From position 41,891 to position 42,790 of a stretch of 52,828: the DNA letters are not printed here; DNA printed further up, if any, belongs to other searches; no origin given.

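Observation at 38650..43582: PLD-nuclease/SNF2 helicase gene coupled to a sigma-70 protein with a foreign N-terminal domain: candidate undescribed DNA-sensing or defence module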

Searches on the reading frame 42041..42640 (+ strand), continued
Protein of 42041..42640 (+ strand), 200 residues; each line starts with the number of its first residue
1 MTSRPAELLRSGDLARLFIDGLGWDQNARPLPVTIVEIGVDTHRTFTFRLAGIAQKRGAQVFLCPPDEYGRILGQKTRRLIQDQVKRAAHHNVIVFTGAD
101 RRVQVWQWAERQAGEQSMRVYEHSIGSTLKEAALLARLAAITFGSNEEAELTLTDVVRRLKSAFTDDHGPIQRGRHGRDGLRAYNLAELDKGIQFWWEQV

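Call 93: search_protein_families(library=ncbifam, proteins=[L079:7956-11225:+, L079:4545-7952:+, P0142, L061:11383-12312:+], max_evalue=0.00001)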
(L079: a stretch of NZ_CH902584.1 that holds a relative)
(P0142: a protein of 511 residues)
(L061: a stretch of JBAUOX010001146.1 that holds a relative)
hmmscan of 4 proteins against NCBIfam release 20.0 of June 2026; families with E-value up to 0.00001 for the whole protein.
L079:7956-11225:+ (1090 aa): 3 families
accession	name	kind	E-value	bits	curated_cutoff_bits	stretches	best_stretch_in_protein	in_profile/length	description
NF033452.1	BREX_1_MTaseX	exception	5.8e-15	54.2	500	1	499-811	310-579/1210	BREX-1 system adenine-specific DNA-methyltransferase PglX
NF033455.1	BREX_6_MTaseX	exception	7.1e-11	40.4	900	1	451-611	278-407/1319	BREX-6 system adenine-specific DNA-methyltransferase PglX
TIGR02987.1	met_A_Alw26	exception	4.1e-07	29.1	353.5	0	499-527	29-56/523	Alw26I/Eco31I/Esp3I family type II restriction adenine-specific DNA-methyltransferase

L079:4545-7952:+ (1136 aa): 12 families
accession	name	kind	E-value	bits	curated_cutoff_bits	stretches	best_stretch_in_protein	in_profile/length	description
NF042964.1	phospholipD_antiphage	equivalog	5.6e-43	147.4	1100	2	700-890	645-835/895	phospholipase D-like domain-containing anti-phage protein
NF038317.1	DISARM_DrmD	equivalog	5.1e-41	140.9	610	1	562-872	371-641/1021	DISARM system SNF2-like helicase DrmD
NF041062.1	DpdE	equivalog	5.4e-28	97.5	500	2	679-861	488-659/1048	protein DpdE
NF038318.1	DISARM_DrmD_b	equivalog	6.6e-22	77.5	950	1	736-849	409-537/868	DISARM system SNF2-like helicase DrmD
NF003426.0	PRK04914.1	equivalog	6.5e-16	57.7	576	1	661-847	425-596/959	RNA polymerase-associated protein RapA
NF053711.1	RNA_heli_RhlE1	exception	9.5e-12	44.4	750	1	727-879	234-372/434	RNA helicase RhlE1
NF002340.1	PRK01297.1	equivalog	7.9e-10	38.1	564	1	720-860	233-358/372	ATP-dependent RNA helicase RhlB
NF008394.0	PRK11192.1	equivalog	1.1e-09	37.7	507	1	719-875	230-371/441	ATP-dependent RNA helicase SrmB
NF010337.0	PRK13766.1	equivalog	3.2e-09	35.5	610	1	723-842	349-468/781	Hef nuclease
NF053675.1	pilus_reg_Snf2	equivalog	5e-08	31.5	1100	0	261-346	583-669/1029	pilus expression-regulating Snf2 family helicase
NF058637.1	helic_SCO1167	equivalog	4.1e-07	28.4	1200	0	243-359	452-568/932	SCO1167/SCO6262 family helicase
NF053631.1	RNA_helic_CshA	equivalog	1.3e-06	27.6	646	1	718-887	219-372/434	degradosome RNA helicase CshA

P0142 (511 aa): 0 families

L061:11383-12312:+ (310 aa): 0 families

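Call 95: search_dna_similar(query=window:42041-42550:+, collection=plasmids, mode=protein, max_evalue=0.00001, max_rows=15)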
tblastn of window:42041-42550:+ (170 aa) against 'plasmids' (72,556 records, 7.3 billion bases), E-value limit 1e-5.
Records with a match: 11; places in all: 11; records where one place covers at least 80% of the query: 11.
Best place of each record, by identity: <60% 11.
By first word of the organism name: Synechocystis 6; Picosynechococcus 1; Dolichospermum 1; Rhodococcus 1; Microbacterium 1; Pelobacter 1.
By predicted mobility (MOB-suite, as given by PLSDB): non-mobilizable 11.
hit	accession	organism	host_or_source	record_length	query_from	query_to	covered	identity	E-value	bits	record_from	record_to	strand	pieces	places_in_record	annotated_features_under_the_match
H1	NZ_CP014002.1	Picosynechococcus sp. PCC 73109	cell culture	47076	4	167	96%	30.1%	2e-11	68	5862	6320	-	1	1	DNA methyltransferase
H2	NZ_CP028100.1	Synechocystis sp. IPPAS B-1465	axenic culture,Synechocystis sp. GT-L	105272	9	164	92%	31.6%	8e-10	64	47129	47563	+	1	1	DNA methyltransferase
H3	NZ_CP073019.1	Synechocystis sp. PCC 6803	cell culture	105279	9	164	92%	31.6%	8e-10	64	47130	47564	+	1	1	DNA methyltransferase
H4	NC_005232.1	Synechocystis sp. PCC 6803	-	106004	9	164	92%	31.6%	8e-10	64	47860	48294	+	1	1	DNA methyltransferase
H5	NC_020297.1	Synechocystis sp. PCC 6803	-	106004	9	164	92%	31.6%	8e-10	64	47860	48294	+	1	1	DNA methyltransferase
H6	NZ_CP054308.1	Synechocystis sp. PCC 7338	cell culture,Tidal pool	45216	3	164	95%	28.8%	3e-8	59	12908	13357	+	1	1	DNA methyltransferase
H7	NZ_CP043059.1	Dolichospermum sp. UHCC 0315A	DNA sample,Gulf of Finland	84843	9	164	92%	29.3%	1e-12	72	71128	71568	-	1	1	hypothetical protein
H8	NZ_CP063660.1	Synechocystis sp. PCC 7339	cell culture,Tidal pool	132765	3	164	95%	27.6%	5e-8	58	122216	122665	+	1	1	DNA methyltransferase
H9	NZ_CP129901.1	Rhodococcus ruber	soil,bacterial genome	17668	2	164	96%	27.1%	1e-7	57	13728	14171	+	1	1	DNA methyltransferase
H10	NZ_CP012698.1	Microbacterium sp. No. 7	whole organism,activated sludge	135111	7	167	95%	27.1%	3e-9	62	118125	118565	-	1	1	hypothetical protein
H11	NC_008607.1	Pelobacter propionicus DSM 2379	-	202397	6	167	95%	25.9%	2e-8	60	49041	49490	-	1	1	DNA methyltransferase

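Call 96: get_annotated_region(hit=H4, flank=9000)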
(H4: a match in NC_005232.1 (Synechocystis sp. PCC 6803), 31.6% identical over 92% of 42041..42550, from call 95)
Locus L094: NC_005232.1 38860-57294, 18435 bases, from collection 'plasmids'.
description: Synechocystis sp. PCC 6803 plasmid pSYSX, complete sequence
organism: Synechocystis sp. PCC 6803 (NCBI taxid 1148)
taxonomy: Bacteria; Cyanobacteriota; Cyanophyceae; Synechococcales; Merismopediaceae; Synechocystis; Synechocystis sp. PCC 6803
host: -; source: -; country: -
typing (MOB-suite, as given by PLSDB): non-mobilizable
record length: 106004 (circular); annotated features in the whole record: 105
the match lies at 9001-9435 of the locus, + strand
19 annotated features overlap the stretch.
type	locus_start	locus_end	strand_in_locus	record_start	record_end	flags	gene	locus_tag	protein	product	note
CDS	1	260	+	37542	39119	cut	-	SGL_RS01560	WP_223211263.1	efflux RND transporter periplasmic adaptor subunit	GO:0006810 - transport [Evidence IEA]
CDS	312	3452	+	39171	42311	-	-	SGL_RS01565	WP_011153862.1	CusA/CzcA family heavy metal efflux RND transporter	-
CDS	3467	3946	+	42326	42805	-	-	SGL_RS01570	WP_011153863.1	hypothetical protein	-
CDS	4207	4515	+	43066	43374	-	-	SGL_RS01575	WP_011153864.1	hypothetical protein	-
CDS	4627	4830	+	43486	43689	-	-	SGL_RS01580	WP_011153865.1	hypothetical protein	-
CDS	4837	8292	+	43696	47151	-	-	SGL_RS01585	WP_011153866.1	helicase-related protein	-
CDS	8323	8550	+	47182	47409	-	-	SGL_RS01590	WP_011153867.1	hypothetical protein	-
CDS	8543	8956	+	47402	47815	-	-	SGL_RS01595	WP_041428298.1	type II toxin-antitoxin system VapC family toxin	-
CDS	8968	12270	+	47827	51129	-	-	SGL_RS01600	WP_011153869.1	DNA methyltransferase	-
CDS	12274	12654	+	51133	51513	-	-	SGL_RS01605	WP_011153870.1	DUF2513 domain-containing protein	-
CDS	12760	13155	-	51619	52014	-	-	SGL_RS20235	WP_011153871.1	DUF6527 family protein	-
CDS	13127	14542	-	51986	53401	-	-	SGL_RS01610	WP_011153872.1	ThiF family adenylyltransferase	-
CDS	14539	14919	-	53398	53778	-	-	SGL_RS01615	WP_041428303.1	E2/UBC family protein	-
CDS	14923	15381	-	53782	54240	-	-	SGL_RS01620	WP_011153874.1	multiubiquitin domain-containing protein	-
CDS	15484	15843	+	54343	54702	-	-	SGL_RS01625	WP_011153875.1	helix-turn-helix transcriptional regulator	-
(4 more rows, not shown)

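Call 101: fold_search(model_id=the predicted structure, library=viral)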
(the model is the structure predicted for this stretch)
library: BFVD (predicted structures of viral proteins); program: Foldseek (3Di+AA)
matches with E <= 10: 910; with E <= 0.001: 0
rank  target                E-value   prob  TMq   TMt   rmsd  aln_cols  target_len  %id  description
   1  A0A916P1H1            6.4e-02  0.44  0.28  0.16  19.4       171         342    3  Uncharacterized protein [Choristoneura biennis entomopoxvirus]
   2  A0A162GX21            8.5e-02  0.18  0.18  0.11  10.0       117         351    8  LEF-3 [Mocis latipes granulovirus]
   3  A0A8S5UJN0            1.0e-01  0.20  0.21  0.21   8.7       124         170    6  Uncharacterized protein [Siphoviridae sp. ctvph17]
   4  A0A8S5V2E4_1          1.1e-01  0.25  0.32  0.08  19.7       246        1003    9  Uncharacterized protein [CrAss-like virus sp. ctelJ1]
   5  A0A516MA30            1.1e-01  0.20  0.26  0.19  17.7       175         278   12  (no name in the UniProt tables at hand)
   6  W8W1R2                1.3e-01  0.85  0.40  0.26   4.9       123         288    6  Zinc-ribbon-containing protein [Invertebrate iridescent virus 30]
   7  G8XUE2                1.3e-01  0.07  0.14  0.12  18.2       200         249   12  Nuclear protein UL24 [Aotine betaherpesvirus 1]
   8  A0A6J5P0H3            1.4e-01  0.16  0.26  0.26  20.7       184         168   12  COG2887 RecB family exonuclease [uncultured Caudovirales phage]
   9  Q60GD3                1.4e-01  0.10  0.16  0.05  15.1       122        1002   19  Outer capsid protein VP2 (Fragment) [Chuzan virus]
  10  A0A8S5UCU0            1.4e-01  0.12  0.20  0.16  17.3       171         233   13  Oxidoreductase-like protein [Siphoviridae sp. ctgN495]
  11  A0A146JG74            1.5e-01  0.13  0.19  0.21  15.5       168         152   11  (no name in the UniProt tables at hand)
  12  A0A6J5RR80            1.9e-01  0.23  0.24  0.29  14.8       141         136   13  Uncharacterized protein [uncultured Caudovirales phage]
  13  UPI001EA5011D         1.9e-01  0.21  0.24  0.16  11.0       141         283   13  (no name look-up for this kind of identifier)
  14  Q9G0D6                1.9e-01  0.18  0.24  0.24  14.5       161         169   10  ORF 169b [Lactococcus phage mv4]
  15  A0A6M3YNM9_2          1.9e-01  0.09  0.18  0.03  21.2       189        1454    7  Polyprotein (Fragment) [Riboviria sp.]
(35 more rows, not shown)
